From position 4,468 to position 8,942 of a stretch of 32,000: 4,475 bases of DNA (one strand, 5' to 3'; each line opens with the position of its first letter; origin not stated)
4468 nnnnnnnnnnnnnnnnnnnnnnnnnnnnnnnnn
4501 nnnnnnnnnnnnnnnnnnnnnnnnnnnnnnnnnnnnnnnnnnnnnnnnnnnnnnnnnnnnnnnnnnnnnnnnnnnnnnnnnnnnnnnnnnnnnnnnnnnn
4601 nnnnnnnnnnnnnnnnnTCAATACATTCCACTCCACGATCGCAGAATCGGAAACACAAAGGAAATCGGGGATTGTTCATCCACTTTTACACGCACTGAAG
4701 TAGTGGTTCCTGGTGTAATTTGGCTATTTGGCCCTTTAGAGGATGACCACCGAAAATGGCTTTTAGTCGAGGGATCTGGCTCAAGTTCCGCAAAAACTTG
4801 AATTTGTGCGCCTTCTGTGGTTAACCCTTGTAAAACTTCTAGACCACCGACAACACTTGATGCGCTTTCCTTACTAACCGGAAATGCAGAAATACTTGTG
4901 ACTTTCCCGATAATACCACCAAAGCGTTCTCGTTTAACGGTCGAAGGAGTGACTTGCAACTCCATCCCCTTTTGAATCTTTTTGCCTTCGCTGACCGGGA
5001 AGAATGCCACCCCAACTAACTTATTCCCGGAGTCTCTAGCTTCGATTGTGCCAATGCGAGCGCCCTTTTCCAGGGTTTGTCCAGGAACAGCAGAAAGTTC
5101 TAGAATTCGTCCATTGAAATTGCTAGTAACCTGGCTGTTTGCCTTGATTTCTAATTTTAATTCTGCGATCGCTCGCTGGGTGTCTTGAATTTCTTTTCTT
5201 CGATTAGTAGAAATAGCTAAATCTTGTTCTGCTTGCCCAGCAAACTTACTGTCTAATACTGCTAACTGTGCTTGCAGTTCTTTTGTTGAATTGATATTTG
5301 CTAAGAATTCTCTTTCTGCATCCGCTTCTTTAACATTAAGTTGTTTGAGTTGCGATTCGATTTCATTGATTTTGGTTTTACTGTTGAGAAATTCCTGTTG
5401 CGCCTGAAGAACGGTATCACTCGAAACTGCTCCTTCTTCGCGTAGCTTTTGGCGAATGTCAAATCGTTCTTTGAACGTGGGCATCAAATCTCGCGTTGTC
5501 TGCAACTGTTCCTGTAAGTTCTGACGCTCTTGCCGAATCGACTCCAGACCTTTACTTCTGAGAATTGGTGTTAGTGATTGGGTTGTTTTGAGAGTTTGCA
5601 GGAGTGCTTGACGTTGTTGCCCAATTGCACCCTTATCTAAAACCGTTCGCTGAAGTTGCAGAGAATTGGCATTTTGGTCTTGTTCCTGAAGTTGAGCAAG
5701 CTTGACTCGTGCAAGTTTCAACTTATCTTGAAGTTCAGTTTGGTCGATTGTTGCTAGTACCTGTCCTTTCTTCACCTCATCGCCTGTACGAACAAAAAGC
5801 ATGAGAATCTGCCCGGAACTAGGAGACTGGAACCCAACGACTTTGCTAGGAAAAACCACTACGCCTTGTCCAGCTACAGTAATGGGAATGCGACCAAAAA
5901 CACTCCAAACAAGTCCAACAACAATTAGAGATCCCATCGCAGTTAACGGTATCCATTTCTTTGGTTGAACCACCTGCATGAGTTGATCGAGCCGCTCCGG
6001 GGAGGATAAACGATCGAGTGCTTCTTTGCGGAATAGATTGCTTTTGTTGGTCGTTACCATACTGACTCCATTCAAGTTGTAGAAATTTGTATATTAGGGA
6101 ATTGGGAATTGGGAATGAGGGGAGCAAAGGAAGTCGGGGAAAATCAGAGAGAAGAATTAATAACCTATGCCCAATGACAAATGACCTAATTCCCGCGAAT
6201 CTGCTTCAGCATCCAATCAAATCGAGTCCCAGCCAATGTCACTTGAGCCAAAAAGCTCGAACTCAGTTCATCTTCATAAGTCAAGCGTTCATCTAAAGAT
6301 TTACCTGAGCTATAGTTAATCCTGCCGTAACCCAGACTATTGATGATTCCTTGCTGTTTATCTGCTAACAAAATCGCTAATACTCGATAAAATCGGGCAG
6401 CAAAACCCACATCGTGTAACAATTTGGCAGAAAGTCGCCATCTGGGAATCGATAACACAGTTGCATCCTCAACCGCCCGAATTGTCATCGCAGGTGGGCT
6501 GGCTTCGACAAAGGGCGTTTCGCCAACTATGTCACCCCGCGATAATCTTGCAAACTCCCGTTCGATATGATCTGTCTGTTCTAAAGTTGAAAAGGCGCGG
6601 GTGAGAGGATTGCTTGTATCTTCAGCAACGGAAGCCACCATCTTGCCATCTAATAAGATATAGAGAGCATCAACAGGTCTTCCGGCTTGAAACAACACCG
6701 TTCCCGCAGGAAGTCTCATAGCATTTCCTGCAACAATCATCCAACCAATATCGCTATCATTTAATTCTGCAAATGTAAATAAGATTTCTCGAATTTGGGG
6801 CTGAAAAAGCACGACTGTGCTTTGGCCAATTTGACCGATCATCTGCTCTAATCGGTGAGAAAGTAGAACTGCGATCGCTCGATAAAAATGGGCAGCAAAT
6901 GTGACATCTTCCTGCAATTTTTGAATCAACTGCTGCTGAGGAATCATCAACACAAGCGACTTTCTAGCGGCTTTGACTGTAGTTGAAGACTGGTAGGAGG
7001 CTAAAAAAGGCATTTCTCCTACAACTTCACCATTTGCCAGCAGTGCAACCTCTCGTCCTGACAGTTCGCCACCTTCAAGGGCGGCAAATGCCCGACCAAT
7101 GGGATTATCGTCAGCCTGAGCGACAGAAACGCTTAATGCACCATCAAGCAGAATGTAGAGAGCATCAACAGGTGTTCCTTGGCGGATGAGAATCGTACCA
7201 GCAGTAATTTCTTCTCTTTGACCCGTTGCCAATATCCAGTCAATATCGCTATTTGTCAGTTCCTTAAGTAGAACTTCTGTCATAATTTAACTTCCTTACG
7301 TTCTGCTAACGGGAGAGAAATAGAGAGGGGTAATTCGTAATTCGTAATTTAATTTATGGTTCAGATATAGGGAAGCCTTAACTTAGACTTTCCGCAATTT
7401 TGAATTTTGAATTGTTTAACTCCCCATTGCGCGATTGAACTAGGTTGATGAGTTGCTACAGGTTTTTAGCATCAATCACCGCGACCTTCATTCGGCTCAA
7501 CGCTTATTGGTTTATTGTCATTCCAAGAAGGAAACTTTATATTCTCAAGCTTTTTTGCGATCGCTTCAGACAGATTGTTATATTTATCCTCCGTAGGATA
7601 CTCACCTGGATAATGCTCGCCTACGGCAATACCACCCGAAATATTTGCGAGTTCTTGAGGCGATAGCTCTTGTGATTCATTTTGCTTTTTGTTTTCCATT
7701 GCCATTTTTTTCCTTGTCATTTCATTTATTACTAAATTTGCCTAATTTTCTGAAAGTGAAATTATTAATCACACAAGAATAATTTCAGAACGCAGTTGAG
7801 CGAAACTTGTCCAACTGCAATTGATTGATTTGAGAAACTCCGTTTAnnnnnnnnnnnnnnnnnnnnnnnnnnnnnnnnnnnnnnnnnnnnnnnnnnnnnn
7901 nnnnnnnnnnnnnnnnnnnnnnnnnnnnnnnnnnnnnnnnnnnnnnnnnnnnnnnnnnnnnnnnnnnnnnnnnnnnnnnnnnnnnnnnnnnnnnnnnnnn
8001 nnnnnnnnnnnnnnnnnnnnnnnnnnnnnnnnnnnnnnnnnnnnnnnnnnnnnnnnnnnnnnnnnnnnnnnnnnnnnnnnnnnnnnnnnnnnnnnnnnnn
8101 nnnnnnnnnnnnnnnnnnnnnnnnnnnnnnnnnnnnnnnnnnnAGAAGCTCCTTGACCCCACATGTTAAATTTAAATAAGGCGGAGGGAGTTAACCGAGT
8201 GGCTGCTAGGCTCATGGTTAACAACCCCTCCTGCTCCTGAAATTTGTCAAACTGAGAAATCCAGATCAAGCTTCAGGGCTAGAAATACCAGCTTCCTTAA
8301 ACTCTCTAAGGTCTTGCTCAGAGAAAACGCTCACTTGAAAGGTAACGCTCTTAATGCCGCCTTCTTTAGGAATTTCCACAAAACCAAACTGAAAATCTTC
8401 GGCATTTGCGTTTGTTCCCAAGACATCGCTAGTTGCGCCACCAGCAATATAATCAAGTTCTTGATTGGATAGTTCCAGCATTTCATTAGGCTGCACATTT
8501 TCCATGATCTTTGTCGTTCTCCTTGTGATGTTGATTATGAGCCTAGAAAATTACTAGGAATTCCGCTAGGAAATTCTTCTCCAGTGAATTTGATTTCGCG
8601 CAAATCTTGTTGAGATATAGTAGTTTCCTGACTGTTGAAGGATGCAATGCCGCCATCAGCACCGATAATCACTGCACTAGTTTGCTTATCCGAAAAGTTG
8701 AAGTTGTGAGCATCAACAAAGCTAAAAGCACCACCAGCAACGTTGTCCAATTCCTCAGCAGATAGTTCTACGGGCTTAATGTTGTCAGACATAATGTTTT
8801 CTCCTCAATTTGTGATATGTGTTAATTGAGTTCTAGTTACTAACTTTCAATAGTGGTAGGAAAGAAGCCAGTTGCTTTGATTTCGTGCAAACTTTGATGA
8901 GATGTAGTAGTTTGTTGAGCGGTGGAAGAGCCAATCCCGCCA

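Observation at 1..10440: Nine double-glycine peptide genes feeding a C39-ABC / HlyD / second-ABC exporter, with no tailoring enzyme and Cys-free cargo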

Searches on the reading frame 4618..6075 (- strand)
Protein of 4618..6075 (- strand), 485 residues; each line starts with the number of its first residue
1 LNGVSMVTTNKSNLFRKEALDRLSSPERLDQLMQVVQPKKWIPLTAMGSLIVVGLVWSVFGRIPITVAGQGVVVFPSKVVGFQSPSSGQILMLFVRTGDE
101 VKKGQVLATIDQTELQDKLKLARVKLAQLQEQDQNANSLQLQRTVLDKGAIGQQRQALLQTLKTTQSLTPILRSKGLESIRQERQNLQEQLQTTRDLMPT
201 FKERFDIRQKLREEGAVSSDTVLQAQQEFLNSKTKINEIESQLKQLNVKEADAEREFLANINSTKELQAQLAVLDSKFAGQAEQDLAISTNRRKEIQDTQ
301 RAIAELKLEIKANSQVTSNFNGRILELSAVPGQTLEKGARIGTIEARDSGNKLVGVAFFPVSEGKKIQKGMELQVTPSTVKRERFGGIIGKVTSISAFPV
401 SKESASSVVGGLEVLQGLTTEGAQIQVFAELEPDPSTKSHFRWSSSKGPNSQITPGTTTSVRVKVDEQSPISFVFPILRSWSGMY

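Call 8: search_protein_families(library=ncbifam, proteins=[window:4618-6075:-], max_evalue=0.1)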
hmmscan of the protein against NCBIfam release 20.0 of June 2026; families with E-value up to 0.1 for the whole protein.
window:4618-6075:- (485 aa): 25 families
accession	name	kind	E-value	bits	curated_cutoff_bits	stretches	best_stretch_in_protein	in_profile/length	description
TIGR03794.1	NHLM_micro_HlyD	equivalog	2.6e-118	395.6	156.2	1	22-480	1-421/421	NHLP bacteriocin system secretion protein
TIGR01843.1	type_I_hlyD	subfamily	2.4e-26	92.7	208.65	1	42-475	6-408/422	HlyD family type I secretion periplasmic adaptor subunit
TIGR01730.1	RND_mfp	subfamily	2e-12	46.7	94.9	1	84-150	31-98/322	efflux RND transporter periplasmic adaptor subunit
TIGR00998.1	8a0101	subfamily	1.4e-10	40.6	390.8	1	49-344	11-235/334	EmrA/EmrK family multidrug efflux transporter periplasmic adaptor subunit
NF007785.0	PRK10476.1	equivalog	2.5e-07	29.9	376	2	78-172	47-144/347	multidrug transporter subunit MdtN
TIGR01000.1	bacteriocin_acc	subfamily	4.1e-07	29.2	258.85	1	50-319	31-302/457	bacteriocin secretion accessory protein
NF006761.0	PRK09282.1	domain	5.9e-06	25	402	2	224-347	432-555/591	pyruvate carboxylase subunit B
TIGR02971.1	heterocyst_DevB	subfamily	8.8e-06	25.3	129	1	79-281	13-214/327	ABC exporter membrane fusion protein, DevB family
NF007850.1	PRK10559.1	equivalog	2.7e-05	23.5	400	1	49-155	14-121/303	p-hydroxybenzoic acid efflux pump subunit AaeA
NF002939.0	PRK03598.1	equivalog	7.3e-05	22.1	393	1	86-203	51-163/332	secretion protein HlyD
NF008589.1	PRK11556.1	equivalog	7.3e-05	21.8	391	1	62-137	68-142/392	MdtA/MuxA family multidrug efflux RND transporter periplasmic adaptor subunit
NF008606.0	PRK11578.1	equivalog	0.00012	21.3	342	1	86-158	68-141/371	macrolide transporter subunit MacA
TIGR00999.1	8a0102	subfamily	0.00029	20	319.3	0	281-379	62-155/271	CzcB/NccB family metal efflux transporter periplasmic adaptor subunit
NF011457.0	PRK14875.1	equivalog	0.00038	19.5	307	0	80-163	47-129/372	acetoin dehydrogenase dihydrolipoyllysine-residue acetyltransferase subunit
TIGR01108.1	oadA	equivalog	0.00067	18.2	756.5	1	223-349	430-553/582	sodium-extruding oxaloacetate decarboxylase subunit alpha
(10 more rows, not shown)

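Call 9: search_protein_families(library=pfam, proteins=[window:4618-6075:-], max_evalue=0.1)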
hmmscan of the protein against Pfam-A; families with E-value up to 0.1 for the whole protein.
window:4618-6075:- (485 aa): 8 families
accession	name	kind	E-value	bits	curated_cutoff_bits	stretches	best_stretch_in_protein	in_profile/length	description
PF13437.12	HlyD_3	-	7.1e-09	36.8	22.2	1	316-405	2-86/106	HlyD family secretion protein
PF16576.10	HlyD_D23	-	8.3e-09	35.5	30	2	218-392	52-184/214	Barrel-sandwich domain of CusB or HlyD membrane-fusion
PF13533.13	Biotin_lipoyl_2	-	1.5e-08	34.7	29.8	1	82-111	3-32/32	Biotin-lipoyl like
PF00364.28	Biotin_lipoyl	-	2e-06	28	22.1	1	83-110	4-36/73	Biotin-requiring enzyme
PF02321.23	OEP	-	2.5e-06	27.9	22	1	182-246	114-178/187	Outer membrane efflux protein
PF01551.29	Peptidase_M23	-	0.0047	17.5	28.7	0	93-116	55-78/96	Peptidase family M23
PF00358.26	PTS_EIIA_1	-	0.014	15.5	27.2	0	88-118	81-111/127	phosphoenolpyruvate-dependent sugar phosphotransferase system, EIIA 1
PF07831.19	PYNP_C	-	0.069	13.3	27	0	92-110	35-53/75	Pyrimidine nucleoside phosphorylase C-terminal domain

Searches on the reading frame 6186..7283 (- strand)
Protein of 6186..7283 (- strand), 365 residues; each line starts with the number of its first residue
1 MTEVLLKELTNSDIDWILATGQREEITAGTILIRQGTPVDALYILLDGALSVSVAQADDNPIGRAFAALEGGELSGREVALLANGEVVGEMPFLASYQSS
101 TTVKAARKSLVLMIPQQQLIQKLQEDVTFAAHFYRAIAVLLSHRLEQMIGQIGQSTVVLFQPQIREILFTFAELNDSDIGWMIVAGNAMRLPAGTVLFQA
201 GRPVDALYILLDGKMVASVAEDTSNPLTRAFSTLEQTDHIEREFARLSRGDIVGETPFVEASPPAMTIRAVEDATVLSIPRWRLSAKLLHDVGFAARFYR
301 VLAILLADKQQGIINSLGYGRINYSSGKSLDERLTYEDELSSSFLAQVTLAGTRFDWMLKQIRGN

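Call 8: search_protein_families(library=ncbifam, proteins=[window:6186-7283:-], max_evalue=0.1)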
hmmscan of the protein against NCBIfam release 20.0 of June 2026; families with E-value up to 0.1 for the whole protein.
window:6186-7283:- (365 aa): 7 families
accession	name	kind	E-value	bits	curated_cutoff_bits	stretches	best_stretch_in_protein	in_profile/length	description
TIGR03896.1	cyc_nuc_ocin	subfamily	7.5e-120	400.1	161.05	2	47-362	34-317/317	bacteriocin-type transport-associated protein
NF006901.0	PRK09392.1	equivalog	4.4e-15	55.6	211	2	5-134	14-127/236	transcriptional activator FtrB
NF008732.0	PRK11753.1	equivalog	2.9e-11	43.2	266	1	7-168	9-152/214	cAMP-activated global transcriptional regulator CRP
NF050815.1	TransActFtrBCaul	equivalog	4.5e-10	39.2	300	2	24-131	35-126/251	transcriptional activator FtrB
NF041163.2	encap_f2b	equivalog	3.3e-09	36.4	400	2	16-136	90-196/450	family 2B encapsulin nanocompartment shell protein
NF007707.0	PRK10402.1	subfamily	4.6e-07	29.7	180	1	80-157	75-148/226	transcriptional regulator YeiL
NF058543.1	ActPatMycb56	equivalog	0.0018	17.2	460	0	19-84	17-78/317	acetyltransferase Pat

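Call 9: search_protein_families(library=pfam, proteins=[window:6186-7283:-], max_evalue=0.1)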
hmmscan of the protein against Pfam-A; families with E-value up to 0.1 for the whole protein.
window:6186-7283:- (365 aa): 2 families
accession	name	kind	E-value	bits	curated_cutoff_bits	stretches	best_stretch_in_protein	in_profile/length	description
PF00027.35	cNMP_binding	-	2.5e-29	101.5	27.5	2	24-126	2-89/89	Cyclic nucleotide-binding domain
PF25562.1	CNBH_CNNM2_C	-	0.014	15.5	27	0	193-222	62-91/172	Metal transporter CNNM2-like, C-terminal CNBH domain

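Call 26: find_encoding_contigs(protein=window:6186-7283:-, flank=10000, max_places=3)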
Protein window:6186-7283:- (365 aa): 23 contigs read that carry it; 2 places shown.
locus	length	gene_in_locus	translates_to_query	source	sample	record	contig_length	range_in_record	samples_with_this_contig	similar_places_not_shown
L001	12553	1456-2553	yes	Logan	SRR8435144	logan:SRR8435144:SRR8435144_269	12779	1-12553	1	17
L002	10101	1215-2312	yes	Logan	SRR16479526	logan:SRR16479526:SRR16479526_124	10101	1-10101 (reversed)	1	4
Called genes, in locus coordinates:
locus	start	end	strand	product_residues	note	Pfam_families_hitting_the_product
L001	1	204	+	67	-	?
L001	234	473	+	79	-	PF28158:CTB (weak)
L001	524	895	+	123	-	PF28158:CTB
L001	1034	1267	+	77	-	-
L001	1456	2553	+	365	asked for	PF00027:cNMP_binding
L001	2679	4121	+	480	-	PF25919:BSH_CusB (faint), PF00364:Biotin_lipoyl (faint), PF25917:BSH_RND (weak), PF25973:BSH_CzcB (faint), PF25984:BSH_YknX (weak)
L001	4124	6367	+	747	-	PF03412:Peptidase_C39, PF00664:ABC_membrane, PF02463:SMC_N (faint), PF00005:ABC_tran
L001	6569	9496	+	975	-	PF00664:ABC_membrane, PF00005:ABC_tran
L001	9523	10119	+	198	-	PF11937:DUF3455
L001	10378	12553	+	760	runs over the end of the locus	PF04879:Molybdop_Fe4S4, PF00384:Molybdopterin, PF01568:Molydop_binding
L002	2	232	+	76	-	?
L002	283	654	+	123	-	PF28158:CTB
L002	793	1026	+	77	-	-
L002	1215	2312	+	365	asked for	PF00027:cNMP_binding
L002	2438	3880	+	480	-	PF25919:BSH_CusB (faint), PF00364:Biotin_lipoyl (faint), PF25917:BSH_RND (weak), PF25973:BSH_CzcB (faint), PF25984:BSH_YknX (weak)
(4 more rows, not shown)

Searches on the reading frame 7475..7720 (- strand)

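Call 8: search_protein_families(library=ncbifam, proteins=[window:7475-7720:-], max_evalue=0.1)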
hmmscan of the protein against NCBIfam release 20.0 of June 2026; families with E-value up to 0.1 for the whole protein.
seq(82 aa): 2 families
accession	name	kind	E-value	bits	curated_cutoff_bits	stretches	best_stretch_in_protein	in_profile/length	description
TIGR03949.1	bact_IIb_cerein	subfamily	0.013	15.3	21.5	1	17-32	2-17/45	class IIb bacteriocin, lactobin A/cerein 7B family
TIGR01847.1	bacteriocin_sig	domain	0.05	14.3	15.7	0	18-30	3-15/15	bacteriocin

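Call 9: search_protein_families(library=pfam, proteins=[window:7475-7720:-], max_evalue=0.1)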
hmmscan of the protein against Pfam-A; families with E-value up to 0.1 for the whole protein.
seq(82 aa): 0 families

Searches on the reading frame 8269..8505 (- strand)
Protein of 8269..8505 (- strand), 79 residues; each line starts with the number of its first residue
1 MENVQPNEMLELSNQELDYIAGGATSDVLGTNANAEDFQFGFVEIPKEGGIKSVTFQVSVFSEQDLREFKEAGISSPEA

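Call 8: search_protein_families(library=ncbifam, proteins=[window:8269-8505:-], max_evalue=0.1)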
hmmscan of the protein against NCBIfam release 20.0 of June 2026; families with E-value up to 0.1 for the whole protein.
seq(79 aa): 1 family
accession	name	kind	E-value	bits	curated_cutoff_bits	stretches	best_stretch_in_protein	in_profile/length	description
NF038167.1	cyan_ocin_like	subfamily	2e-05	24.7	32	1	1-37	1-36/72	CTB family bacteriocin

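Call 9: search_protein_families(library=pfam, proteins=[window:8269-8505:-], max_evalue=0.1)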
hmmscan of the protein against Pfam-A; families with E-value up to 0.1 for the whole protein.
seq(79 aa): 2 families
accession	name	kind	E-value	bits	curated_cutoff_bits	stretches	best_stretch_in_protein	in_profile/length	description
PF10439.15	Bacteriocin_IIc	-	0.061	13.8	27.1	0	8-26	3-19/59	Bacteriocin class II with double-glycine leader peptide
PF04604.19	L_biotic_typeA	-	0.081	13.2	21.7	0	10-31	13-33/50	Type-A lantibiotic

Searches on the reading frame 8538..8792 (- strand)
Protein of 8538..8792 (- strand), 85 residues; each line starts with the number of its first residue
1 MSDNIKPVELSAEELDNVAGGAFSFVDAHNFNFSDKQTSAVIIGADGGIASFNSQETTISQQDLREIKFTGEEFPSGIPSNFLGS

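Call 8: search_protein_families(library=ncbifam, proteins=[window:8538-8792:-], max_evalue=0.1)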
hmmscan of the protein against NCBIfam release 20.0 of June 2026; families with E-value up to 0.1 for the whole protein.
seq(85 aa): 3 families
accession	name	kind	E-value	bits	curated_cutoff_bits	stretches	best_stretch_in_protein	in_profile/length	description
NF038167.1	cyan_ocin_like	subfamily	4.8e-15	55.5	32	1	1-69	1-71/72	CTB family bacteriocin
TIGR03949.1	bact_IIb_cerein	subfamily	0.016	15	21.5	0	8-22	2-16/45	class IIb bacteriocin, lactobin A/cerein 7B family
NF033456.1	RiPP_CCRG-2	domain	0.04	13.9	24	1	9-22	5-18/18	CCRG-2 family RiPP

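Call 9: search_protein_families(library=pfam, proteins=[window:8538-8792:-], max_evalue=0.1)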
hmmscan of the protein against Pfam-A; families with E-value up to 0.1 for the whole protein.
seq(85 aa): 1 family
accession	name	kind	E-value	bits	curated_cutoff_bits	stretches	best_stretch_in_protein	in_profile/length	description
PF10439.15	Bacteriocin_IIc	-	0.082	13.4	27.1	0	9-50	6-37/59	Bacteriocin class II with double-glycine leader peptide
